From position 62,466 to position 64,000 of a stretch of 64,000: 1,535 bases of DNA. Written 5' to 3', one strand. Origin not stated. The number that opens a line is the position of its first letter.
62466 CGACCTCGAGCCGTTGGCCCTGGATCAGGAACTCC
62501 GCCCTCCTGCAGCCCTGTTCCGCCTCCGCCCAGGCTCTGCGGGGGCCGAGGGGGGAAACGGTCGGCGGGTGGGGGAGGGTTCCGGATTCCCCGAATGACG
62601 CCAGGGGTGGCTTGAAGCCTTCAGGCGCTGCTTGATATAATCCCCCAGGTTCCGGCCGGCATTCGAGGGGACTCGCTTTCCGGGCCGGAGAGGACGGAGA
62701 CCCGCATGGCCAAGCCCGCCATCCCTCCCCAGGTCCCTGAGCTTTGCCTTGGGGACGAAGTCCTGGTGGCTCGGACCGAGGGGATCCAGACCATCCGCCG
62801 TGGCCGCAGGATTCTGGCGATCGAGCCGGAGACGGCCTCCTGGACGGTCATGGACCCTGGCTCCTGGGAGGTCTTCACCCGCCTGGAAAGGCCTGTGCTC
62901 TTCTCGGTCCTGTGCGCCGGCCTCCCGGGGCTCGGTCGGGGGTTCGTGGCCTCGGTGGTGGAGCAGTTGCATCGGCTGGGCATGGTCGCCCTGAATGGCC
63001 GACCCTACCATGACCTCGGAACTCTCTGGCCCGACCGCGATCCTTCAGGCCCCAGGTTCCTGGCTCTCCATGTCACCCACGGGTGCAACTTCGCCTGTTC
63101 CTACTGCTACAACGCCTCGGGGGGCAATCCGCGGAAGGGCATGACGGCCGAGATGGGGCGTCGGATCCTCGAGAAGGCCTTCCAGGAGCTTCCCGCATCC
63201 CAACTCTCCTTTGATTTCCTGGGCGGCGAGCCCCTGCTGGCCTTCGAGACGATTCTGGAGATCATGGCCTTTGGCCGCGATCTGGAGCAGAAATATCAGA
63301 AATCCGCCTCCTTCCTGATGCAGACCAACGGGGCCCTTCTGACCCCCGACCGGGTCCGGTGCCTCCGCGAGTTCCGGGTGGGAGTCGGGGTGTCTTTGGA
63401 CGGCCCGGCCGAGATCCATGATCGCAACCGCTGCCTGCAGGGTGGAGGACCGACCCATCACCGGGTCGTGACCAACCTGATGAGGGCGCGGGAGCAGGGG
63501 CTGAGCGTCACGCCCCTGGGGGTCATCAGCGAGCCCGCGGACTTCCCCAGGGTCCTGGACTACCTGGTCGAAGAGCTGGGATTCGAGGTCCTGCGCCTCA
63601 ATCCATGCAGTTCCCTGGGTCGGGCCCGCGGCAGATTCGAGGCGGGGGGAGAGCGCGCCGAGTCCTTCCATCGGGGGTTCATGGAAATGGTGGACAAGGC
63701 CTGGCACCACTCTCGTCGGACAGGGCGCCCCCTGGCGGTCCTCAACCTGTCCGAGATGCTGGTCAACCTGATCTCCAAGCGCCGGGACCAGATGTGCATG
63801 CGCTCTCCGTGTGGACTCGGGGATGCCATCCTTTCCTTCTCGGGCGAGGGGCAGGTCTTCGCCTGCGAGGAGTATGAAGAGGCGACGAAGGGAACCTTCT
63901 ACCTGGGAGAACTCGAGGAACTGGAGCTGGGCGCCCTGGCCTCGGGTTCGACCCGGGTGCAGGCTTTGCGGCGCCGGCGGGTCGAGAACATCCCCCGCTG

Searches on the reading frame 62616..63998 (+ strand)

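Call 58: search_protein_families(library=pfam, proteins=[window:62616-63998:+], max_evalue=0.001)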
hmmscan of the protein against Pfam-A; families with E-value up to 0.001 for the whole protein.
window:62616-63998:+ (461 aa): 2 families
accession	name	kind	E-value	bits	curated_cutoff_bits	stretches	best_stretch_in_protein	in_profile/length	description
PF04055.27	Radical_SAM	-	2.4e-14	54.3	29.5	1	153-299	3-147/166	Radical SAM superfamily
PF13353.11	Fer4_12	-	2.7e-09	37.9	22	1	151-237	9-93/137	4Fe-4S single cluster domain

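Call 60: search_protein_families(library=ncbifam, proteins=[window:62616-63998:+], max_evalue=0.001)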
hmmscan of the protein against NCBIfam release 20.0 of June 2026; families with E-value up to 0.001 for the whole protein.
window:62616-63998:+ (461 aa): 65 families (the best 25 are shown)
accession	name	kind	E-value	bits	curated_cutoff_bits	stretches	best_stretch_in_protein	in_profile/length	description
TIGR03978.1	rSAM_paired_1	equivalog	1.8e-35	122.6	370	1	151-460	87-402/466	His-Xaa-Ser system radical SAM maturase HxsB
NF047865.1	rSAM_PapB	equivalog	3.6e-35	121.8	340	1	149-444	5-282/330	PapB family radical SAM/SPASM ranthipeptide maturase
TIGR03906.1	quino_hemo_SAM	equivalog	2.4e-32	112.2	453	1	111-428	60-374/467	quinohemoprotein amine dehydrogenase maturation protein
TIGR04064.1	rSAM_nif11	equivalog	2.7e-30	105.5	518.7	1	147-433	78-366/459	nif11-like peptide radical SAM maturase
TIGR03942.1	sulfatase_rSAM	equivalog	9.1e-30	103.9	349.45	1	153-448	7-297/363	anaerobic sulfatase maturase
NF041298.1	rSAM_mat_DynA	equivalog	9.6e-28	97.2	450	1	153-457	7-305/356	dynobactin maturation radical SAM/SPASM protein DynA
TIGR03974.1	rSAM_six_Cys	equivalog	4.8e-27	94.9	425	1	148-434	98-380/451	thioether cross-link-forming SCIFF peptide maturase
TIGR04163.1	rSAM_cobopep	equivalog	3.2e-26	92.1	375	1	151-459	68-371/428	peptide-modifying radical SAM enzyme CbpB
TIGR04068.1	rSAM_ocin_clost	equivalog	3e-25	89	500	1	148-423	85-376/462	Cys-rich peptide radical SAM maturase CcpM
TIGR04280.1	geopep_mat_rSAM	hypoth_equivalog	2e-22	79.8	400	1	153-320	90-260/428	geopeptide radical SAM maturase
NF040492.1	not_ScfB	exception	2.8e-22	79.2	855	1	149-433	97-378/450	ScfB-related radical SAM/SPASM orphan maturase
NF041707.1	rSAM_YhhB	equivalog_domain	1.3e-21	77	445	1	151-316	6-181/369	cyclophane-forming radical SAM/SPASM peptide maturase YhhB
NF041300.1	rSAM_mat_DarW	exception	2.3e-19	69.5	650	1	141-421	35-314/415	radical SAM/SPASM peptide maturase DarW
TIGR04261.1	rSAM_GlyRichRpt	subfamily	1e-18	67.5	310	1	154-441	4-293/363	cyclophane-forming radical SAM/SPASM peptide maturase GrrM/OscB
TIGR04083.1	rSAM_pep_methan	hypoth_equivalog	1.2e-18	67.2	300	1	153-420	6-257/376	TIGR04083 family peptide-modifying radical SAM enzyme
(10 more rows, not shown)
